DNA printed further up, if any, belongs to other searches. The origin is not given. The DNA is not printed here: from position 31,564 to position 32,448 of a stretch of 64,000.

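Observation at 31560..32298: Low-GC membrane ORFan wedged between the STAND regulator and a GFA gene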

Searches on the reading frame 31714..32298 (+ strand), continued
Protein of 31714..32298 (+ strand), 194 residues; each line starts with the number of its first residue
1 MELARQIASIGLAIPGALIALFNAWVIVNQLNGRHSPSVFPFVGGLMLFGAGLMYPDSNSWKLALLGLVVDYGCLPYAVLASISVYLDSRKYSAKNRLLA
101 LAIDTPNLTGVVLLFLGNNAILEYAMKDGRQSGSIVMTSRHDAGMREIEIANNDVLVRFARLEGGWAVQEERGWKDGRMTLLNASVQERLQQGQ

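Call 38: fold_search(model_id=the predicted structure, library=pdb)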
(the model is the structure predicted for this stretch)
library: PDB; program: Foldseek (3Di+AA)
matches with E <= 10: 1306; with E <= 0.001: 0
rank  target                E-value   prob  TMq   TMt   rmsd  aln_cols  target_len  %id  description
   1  5t43_MODEL_1_A        1.8e-02  0.85  0.17  0.21  11.7       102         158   15  NMR Structure of Apo-form Human Tear Lipocalin (released 2017-08-30)
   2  9y6s_7K               3.7e-02  0.87  0.18  0.04  12.1       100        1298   15  96-nm repeat of the Leishmania tarentolae doublet microtubule (released 2025-12-17)
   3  7rto_B                3.7e-02  0.44  0.21  0.12  15.9       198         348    7  Cryo-EM structure of bluetongue virus capsid protein VP5 at low endosomal pH intermediate state 2 (released 2021-11-03)
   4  8vqf_C                4.1e-02  0.41  0.18  0.21  12.1       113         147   14  X-ray crystal structure of natural Can f 1 in complex with human IgE 1J11 Fab (released 2025-01-22)
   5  9nph_C                5.5e-02  0.30  0.18  0.22  13.2       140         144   14  X-ray crystal structure of recombinant Can f 1 in complex with human IgE mAb 1J11 Fab (released 2025-08-27)
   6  3eyc_B                5.8e-02  0.63  0.18  0.24  10.5        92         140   12  New crystal structure of human tear lipocalin in complex with 1,4-butanediol in space group P21 (released 2009-10-06)
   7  9l0d_C                7.2e-02  0.54  0.16  0.06  15.7       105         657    8  Cryo-EM structure of the human MON1A/CCZ1/C18orf8 complex (released 2025-03-19)
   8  3sao_B                7.2e-02  0.28  0.16  0.20  12.6       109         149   14  The Siderocalin Ex-FABP functions through dual ligand specificities (released 2011-12-28)
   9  3eyc_D                7.6e-02  0.21  0.15  0.20  11.3        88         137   10  New crystal structure of human tear lipocalin in complex with 1,4-butanediol in space group P21 (released 2009-10-06)
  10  3sao_A                8.5e-02  0.47  0.17  0.22  14.7       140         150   11  The Siderocalin Ex-FABP functions through dual ligand specificities (released 2011-12-28)
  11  3eyc_A                8.5e-02  0.30  0.15  0.19  11.1        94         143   11  New crystal structure of human tear lipocalin in complex with 1,4-butanediol in space group P21 (released 2009-10-06)
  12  8vqg_A                9.0e-02  0.25  0.15  0.19  11.5        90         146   12  X-ray crystal structure of Can f 1 (released 2025-01-22)
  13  3l4r                  9.6e-02  0.35  0.18  0.21  10.0        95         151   12  Crystal structure of the dog lipocalin allergen Can f 2 and implications for cross-reactivity to the cat allergen Fel d  (released 2010-05-26)
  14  4yhc_B                1.1e-01  0.87  0.21  0.11   9.5        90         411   10  Crystal structure of the WD40 domain of SCAP from fission yeast (released 2015-04-01)
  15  7dru_D                1.1e-01  0.25  0.15  0.21  11.1        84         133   14  Crystal Structure of the Dog Lipocalin Allergen Can f 1 (released 2021-11-10)
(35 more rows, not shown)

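Call 39: search_solved_structures(query=A3, max_evalue=10)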
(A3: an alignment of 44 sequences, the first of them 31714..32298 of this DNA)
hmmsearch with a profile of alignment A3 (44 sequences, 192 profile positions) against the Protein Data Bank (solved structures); distinct sequences matched with E-value up to 10: 9.
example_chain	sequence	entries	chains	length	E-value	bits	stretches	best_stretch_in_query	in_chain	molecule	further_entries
7on7_A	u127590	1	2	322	0.035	16.5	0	23-53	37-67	SAKe6BE-L2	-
7onh_A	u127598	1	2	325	0.073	15.4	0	23-54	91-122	SAKe6BE-L3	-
7op4_A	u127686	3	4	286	0.15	14.4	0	23-53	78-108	SAKe6BE-3HH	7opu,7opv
7onc_A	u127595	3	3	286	0.15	14.4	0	23-53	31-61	SAKe6BE | S6BE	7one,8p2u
7ong_A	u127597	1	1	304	0.18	14.1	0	23-52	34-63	SAKe6BE-L1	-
2xn4_A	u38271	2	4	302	0.54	12.6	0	22-53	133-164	KELCH-LIKE PROTEIN 2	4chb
6ake_A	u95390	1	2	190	1.1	11.5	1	4-55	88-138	Claudin-3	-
6akf_A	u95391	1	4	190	1.7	11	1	4-54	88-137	Claudin-3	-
6akg_A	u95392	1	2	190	2.2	10.6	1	4-54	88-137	Claudin-3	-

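Call 40: search_protein_families(library=pfam, alignment_id=A3, max_evalue=1)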
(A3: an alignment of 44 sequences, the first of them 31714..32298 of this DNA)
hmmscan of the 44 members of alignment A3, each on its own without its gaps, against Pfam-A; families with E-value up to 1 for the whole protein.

A. member 1, window:31714-32298:+ (194 aa): 1 family
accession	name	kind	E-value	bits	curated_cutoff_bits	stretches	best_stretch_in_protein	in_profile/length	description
PF05915.17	TMEM_230_134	-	0.32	11.6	26.8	0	7-52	51-94/119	Transmembrane proteins 230/134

B. families by the number of members that match (of 44 scanned): 25 families
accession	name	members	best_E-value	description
PF03899.21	ATP-synt_I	5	0.054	ATP synthase I chain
PF12670.12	DUF3792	3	0.059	Protein of unknown function (DUF3792)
PF11516.14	DUF3220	3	0.087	Protein of unknown function (DUF3220)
PF20712.2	CyanoTRADDas_TM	3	0.14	Cyanobacterial TRADD-N associated 2-Transmembrane domain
PF19529.4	DUF6057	2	0.25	Family of unknown function (DUF6057)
PF05915.17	TMEM_230_134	2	0.32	Transmembrane proteins 230/134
PF09409.15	PUB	1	0.0073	PUB domain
PF06963.18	FPN1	1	0.012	Ferroportin1 (FPN1)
PF01384.25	PHO4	1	0.013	Phosphate transporter family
PF12341.14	Mcl1_mid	1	0.027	Minichromosome loss protein, Mcl1, middle region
PF07690.21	MFS_1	1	0.045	Major Facilitator Superfamily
PF24295.1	DUF7480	1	0.081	Domain of unknown function (DUF7480)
PF00335.26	Tetraspanin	1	0.11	Tetraspanin family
PF15683.10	TDRP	1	0.15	Testis development-related protein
PF15099.11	PIRT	1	0.15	Phosphoinositide-interacting protein family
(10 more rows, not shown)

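Call 43: search_protein_families(library=phrogs, proteins=[window:31714-32298:+, P0005, P0021, P0042, P0063], max_evalue=0.1)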
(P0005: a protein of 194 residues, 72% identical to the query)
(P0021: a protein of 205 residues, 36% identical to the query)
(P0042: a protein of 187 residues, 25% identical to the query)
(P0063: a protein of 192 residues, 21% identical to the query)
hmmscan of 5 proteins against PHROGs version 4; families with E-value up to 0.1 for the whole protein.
window:31714-32298:+ (194 aa): 0 families

P0005 (194 aa): 1 family
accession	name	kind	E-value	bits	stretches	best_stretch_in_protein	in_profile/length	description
phrog_33613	-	unknown function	0.0076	17.6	1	40-127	10-97/146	-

P0021 (205 aa): 0 families

P0042 (187 aa): 0 families

P0063 (192 aa): 0 families

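Call 46: fold_search(model_id=the predicted structure, library=viral)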
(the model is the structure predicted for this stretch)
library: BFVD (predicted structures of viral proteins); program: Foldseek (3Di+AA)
matches with E <= 10: 1299; with E <= 0.001: 0
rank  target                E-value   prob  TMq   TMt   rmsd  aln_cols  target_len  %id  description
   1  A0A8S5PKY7            3.3e-03  1.00  0.28  0.46   8.0        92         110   12  Lipoprotein [Siphoviridae sp. ctcUB23]
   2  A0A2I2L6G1            2.6e-02  0.30  0.15  0.10  17.8       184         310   14  Uncharacterized protein [Orpheovirus IHUMI-LCC2]
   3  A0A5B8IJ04            2.7e-02  0.80  0.19  0.06  15.2       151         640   11  Protein kinase domain protein [Mimiviridae sp. ChoanoV1]
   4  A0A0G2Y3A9            2.9e-02  0.33  0.17  0.07  17.6       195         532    8  Putative BTB/POZ domain-containing protein [Acanthamoeba polyphaga mimivirus]
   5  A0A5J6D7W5            3.2e-02  0.75  0.20  0.21  13.8       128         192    8  (no name in the UniProt tables at hand)
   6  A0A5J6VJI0            3.4e-02  0.99  0.26  0.47   5.3        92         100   10  Uncharacterized protein [Megaviridae environmental sample]
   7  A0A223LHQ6            3.8e-02  0.87  0.24  0.31   9.8       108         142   16  Uncharacterized protein [Erwinia phage vB_EamM_RisingSun]
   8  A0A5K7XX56            5.1e-02  0.89  0.27  0.34  12.3       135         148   12  Uncharacterized protein [Abalone asfa-like virus]
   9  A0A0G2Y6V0            5.7e-02  0.63  0.17  0.07  12.2        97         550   11  Serine-threonine kinase receptor-associated protein [Acanthamoeba polyphaga mimivirus]
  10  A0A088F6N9            5.7e-02  0.57  0.19  0.30   8.8       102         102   16  (no name in the UniProt tables at hand)
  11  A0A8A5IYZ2            5.7e-02  0.25  0.16  0.07  16.8       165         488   12  (no name in the UniProt tables at hand)
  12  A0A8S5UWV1            7.1e-02  0.66  0.15  0.24  13.2        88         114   10  Uncharacterized protein [Siphoviridae sp. ctEP635]
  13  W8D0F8                7.1e-02  0.51  0.19  0.18  14.8       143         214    7  Uncharacterized protein [Erwinia phage PhiEaH1]
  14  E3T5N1                7.5e-02  0.30  0.20  0.25  17.3       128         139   12  Uncharacterized protein [Cafeteria roenbergensis virus (strain BV-PW1)]
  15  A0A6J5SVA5            8.4e-02  0.12  0.12  0.12  28.5       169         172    9  Uncharacterized protein [uncultured Caudovirales phage]
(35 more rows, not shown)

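Call 48: find_related_loci(query=A1, collection=genome_contigs, flank=6000)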
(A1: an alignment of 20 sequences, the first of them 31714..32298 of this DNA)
Query A1 (194 aa) in genome_contigs; peptide patterns used: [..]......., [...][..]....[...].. (x = any residue, [..] = any of these).
15 stretches matched a pattern, but none encodes a relative of the query by tblastn (E <= 1e-3).

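Call 51: find_related_loci(query=A1, collection=viral_contigs, flank=6000)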
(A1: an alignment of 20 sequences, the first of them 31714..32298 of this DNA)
Query A1 (194 aa) in viral_contigs; peptide patterns used: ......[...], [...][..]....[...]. (x = any residue, [..] = any of these).
60 stretches matched a pattern, but none encodes a relative of the query by tblastn (E <= 1e-3).

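Call 52: find_related_loci(query=A1, collection=metagenome_contigs, flank=6000)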
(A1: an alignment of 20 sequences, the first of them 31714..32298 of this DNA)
Query A1 (194 aa) in metagenome_contigs; peptide patterns used: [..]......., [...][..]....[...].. (x = any residue, [..] = any of these).
53 stretches matched a pattern; 4 encode a relative of the query (tblastn E <= 1e-3); 4 distinct loci.
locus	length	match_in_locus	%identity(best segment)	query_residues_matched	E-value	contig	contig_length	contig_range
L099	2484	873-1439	72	1-189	2e-94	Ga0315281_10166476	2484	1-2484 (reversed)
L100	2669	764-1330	72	1-189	5e-94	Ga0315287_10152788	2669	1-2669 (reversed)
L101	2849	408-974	72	1-189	1e-93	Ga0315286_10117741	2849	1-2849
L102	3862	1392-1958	72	1-189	3e-92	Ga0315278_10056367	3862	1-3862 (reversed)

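Call 53: find_encoding_contigs(protein=P0065, flank=5000, max_places=2)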
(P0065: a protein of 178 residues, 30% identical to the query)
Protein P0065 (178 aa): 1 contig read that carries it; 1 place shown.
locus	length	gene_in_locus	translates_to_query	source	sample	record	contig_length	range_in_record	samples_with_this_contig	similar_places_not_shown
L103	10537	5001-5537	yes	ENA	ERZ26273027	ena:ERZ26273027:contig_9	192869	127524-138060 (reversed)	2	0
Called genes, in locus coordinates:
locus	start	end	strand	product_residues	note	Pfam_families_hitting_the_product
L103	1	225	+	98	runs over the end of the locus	-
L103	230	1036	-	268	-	PF01553:Acyltransferase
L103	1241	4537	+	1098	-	PF07676:PD40 (weak), PF25174:Beta-prop_THOC3 (faint), PF26549:Tricorn_N, PF26550:Tricorn_2nd, PF14684:Tricorn_C1, PF14685:PDZ_Tricorn, PF03572:Peptidase_S41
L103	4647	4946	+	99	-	-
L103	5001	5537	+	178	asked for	-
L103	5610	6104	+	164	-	-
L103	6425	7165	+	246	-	-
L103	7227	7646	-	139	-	PF09723:Zn_ribbon_8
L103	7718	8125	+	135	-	PF10107:Endonuc_Holl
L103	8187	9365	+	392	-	PF03702:AnmK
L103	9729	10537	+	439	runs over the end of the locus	PF00709:Adenylsucc_synt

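Call 54: find_encoding_contigs(protein=P0064, flank=5000, max_places=2)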
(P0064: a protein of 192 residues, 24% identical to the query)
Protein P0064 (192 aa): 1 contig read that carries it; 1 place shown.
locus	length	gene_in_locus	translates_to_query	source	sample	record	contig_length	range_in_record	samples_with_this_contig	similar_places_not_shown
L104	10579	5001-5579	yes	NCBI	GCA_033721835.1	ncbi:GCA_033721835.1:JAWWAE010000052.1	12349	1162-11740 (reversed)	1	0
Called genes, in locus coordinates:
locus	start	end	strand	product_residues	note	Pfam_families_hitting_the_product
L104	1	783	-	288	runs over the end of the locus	PF04389:Peptidase_M28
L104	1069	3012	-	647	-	PF00082:Peptidase_S8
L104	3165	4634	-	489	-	PF01553:Acyltransferase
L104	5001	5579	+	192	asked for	-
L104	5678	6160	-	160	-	PF00300:His_Phos_1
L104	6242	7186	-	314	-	PF05569:Peptidase_M56 (weak), PF01435:Peptidase_M48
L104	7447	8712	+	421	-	PF07690:MFS_1 (weak), PF00083:Sugar_tr (faint), PF05977:MFS_3 (faint), PF06779:MFS_4 (weak), PF07690:MFS_1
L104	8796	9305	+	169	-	PF09500:YiiD_C (weak), PF14539:DUF4442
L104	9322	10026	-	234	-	PF01656:CbiA, PF10609:ParA, PF13614:AAA_31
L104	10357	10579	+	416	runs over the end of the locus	PF02308:MgtC, PF13194:DUF4010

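Call 55: find_encoding_contigs(protein=P0008, flank=5000, max_places=2)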
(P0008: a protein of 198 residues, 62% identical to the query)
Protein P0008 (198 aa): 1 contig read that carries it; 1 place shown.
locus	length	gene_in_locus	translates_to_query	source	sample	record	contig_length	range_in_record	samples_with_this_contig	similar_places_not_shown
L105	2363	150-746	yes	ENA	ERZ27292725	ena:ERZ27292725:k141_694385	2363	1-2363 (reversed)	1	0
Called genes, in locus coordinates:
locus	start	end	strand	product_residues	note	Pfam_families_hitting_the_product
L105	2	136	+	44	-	?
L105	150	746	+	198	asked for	-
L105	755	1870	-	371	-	PF07690:MFS_1, PF12832:MFS_1_like (weak), PF07690:MFS_1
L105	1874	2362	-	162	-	?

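Call 61: list_cluster_members(proteins=[window:31714-32298:+, window:28124-31642:+, window:32295-32783:+, window:32831-33481:+])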
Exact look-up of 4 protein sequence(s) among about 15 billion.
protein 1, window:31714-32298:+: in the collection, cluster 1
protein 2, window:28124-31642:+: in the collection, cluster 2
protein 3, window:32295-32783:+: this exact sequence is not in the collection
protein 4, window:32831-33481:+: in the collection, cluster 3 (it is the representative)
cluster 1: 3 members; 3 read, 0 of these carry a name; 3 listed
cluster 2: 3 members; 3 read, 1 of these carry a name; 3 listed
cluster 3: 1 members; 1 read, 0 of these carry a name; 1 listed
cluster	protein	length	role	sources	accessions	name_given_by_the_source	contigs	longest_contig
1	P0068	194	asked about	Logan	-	-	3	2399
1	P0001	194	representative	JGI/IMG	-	-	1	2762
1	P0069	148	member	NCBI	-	-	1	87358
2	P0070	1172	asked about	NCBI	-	-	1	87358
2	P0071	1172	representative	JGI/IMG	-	class 3 adenylate cyclase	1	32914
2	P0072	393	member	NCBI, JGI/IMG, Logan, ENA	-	-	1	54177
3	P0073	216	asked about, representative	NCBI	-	-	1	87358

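Call 63: search_dna_similar(query=window:31714-32298:+, collection=plasmids, mode=protein, max_evalue=0.01)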
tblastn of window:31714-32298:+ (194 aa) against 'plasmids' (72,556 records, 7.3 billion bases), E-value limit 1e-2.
No match.

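Call 64: search_dna_similar(query=window:31714-32298:+, collection=phages, mode=protein, max_evalue=0.01)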
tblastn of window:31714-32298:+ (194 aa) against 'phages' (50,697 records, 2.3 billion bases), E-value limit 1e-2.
No match.

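Call 80: search_protein_families(library=pfam, proteins=[P0045, P0046, P0048, P0052, P0053, P0049, P0050, P0041, P0054, P0055], max_evalue=1)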
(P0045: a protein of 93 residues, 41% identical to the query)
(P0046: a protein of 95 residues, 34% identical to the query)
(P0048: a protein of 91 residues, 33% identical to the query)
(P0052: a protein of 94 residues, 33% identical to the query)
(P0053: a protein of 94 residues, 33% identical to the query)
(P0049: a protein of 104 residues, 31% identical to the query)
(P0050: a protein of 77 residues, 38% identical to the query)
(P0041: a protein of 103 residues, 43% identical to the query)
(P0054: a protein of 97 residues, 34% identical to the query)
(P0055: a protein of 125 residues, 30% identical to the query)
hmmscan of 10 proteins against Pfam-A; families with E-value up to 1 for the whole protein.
P0045 (93 aa): 1 family
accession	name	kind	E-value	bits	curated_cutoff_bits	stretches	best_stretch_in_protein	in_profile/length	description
PF14256.11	YwiC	-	0.14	12.9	25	1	5-88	27-106/126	YwiC-like protein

P0046 (95 aa): 0 families

P0048 (91 aa): 0 families

P0052 (94 aa): 5 families
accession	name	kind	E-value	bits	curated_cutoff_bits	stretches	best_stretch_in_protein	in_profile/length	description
PF20599.3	DUF6796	-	0.0061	16.6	26.9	1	1-66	52-116/225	Family of unknown function (DUF6796)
PF06772.16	LtrA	-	0.056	13.1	31.9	1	6-90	91-177/356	Bacterial low temperature requirement A protein (LtrA)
PF09842.14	DUF2069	-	0.087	13.4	23.3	1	11-71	3-61/104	Predicted membrane protein (DUF2069)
PF00003.28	7tm_3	-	0.092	12.8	33.5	1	6-67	12-74/251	7 transmembrane sweet-taste receptor of 3 GCPR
PF13346.12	ABC2_membrane_5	-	0.21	11.5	25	1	3-55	79-130/205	ABC-2 family transporter protein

P0053 (94 aa): 0 families

P0049 (104 aa): 3 families
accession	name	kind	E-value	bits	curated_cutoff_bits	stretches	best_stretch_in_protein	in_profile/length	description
PF19779.4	DUF6264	-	0.0037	17.9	31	1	18-64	124-167/183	Family of unknown function (DUF6264)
PF10190.14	Tmemb_170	-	0.05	14.4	29.5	1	17-62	10-55/106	Putative transmembrane protein 170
PF24661.1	DUF7649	-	0.8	10.3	27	0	20-68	28-70/85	Domain of unknown function (DUF7649)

P0050 (77 aa): 1 family
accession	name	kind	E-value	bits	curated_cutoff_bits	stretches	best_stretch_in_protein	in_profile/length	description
PF03899.21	ATP-synt_I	-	0.42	11.5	25.1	0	31-74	8-51/99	ATP synthase I chain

P0041 (103 aa): 1 family
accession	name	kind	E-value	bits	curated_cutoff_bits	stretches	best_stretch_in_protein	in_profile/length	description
PF00664.28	ABC_membrane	-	0.09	12.9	28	1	38-100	118-178/274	ABC transporter transmembrane region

P0054 (97 aa): 0 families

P0055 (125 aa): 0 families

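Call 81: search_protein_families(library=ncbifam, proteins=[P0045, P0046, P0048, P0052, P0053, P0049, P0050, P0041, P0054, P0055], max_evalue=1)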
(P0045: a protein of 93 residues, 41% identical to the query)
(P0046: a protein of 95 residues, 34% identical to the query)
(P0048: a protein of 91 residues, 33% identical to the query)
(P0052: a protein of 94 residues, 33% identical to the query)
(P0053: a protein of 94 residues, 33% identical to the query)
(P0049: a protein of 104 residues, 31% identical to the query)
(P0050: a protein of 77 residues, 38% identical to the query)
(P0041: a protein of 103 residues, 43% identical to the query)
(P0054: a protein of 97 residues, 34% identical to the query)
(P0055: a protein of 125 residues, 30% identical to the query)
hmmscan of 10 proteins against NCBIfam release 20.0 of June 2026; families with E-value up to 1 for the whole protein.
P0045 (93 aa): 0 families

P0046 (95 aa): 1 family
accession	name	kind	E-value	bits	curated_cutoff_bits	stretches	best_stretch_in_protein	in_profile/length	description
NF009238.0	PRK12592.1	equivalog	0.19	11.8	170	1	3-82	5-84/126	putative monovalent cation/H+ antiporter subunit G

P0048 (91 aa): 1 family
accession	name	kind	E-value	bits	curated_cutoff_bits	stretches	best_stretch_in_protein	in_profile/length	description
TIGR00950.1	2A78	equivalog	0.0025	17.3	230.2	1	13-60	131-179/264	carboxylate/amino acid/amine transporter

P0052 (94 aa): 0 families

P0053 (94 aa): 0 families

P0049 (104 aa): 0 families

P0050 (77 aa): 1 family
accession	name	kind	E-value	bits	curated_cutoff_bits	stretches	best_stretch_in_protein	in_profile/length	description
NF007250.0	PRK09697.1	equivalog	0.08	12.9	180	1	23-53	27-57/139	putative general secretion pathway protein GspB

P0041 (103 aa): 1 family
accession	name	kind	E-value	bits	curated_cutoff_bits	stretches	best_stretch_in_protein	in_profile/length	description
NF058603.1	SCO2097_fam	equivalog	0.24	11.7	110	1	33-79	41-83/129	SCO2097 family morphological protein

P0054 (97 aa): 0 families

P0055 (125 aa): 0 families
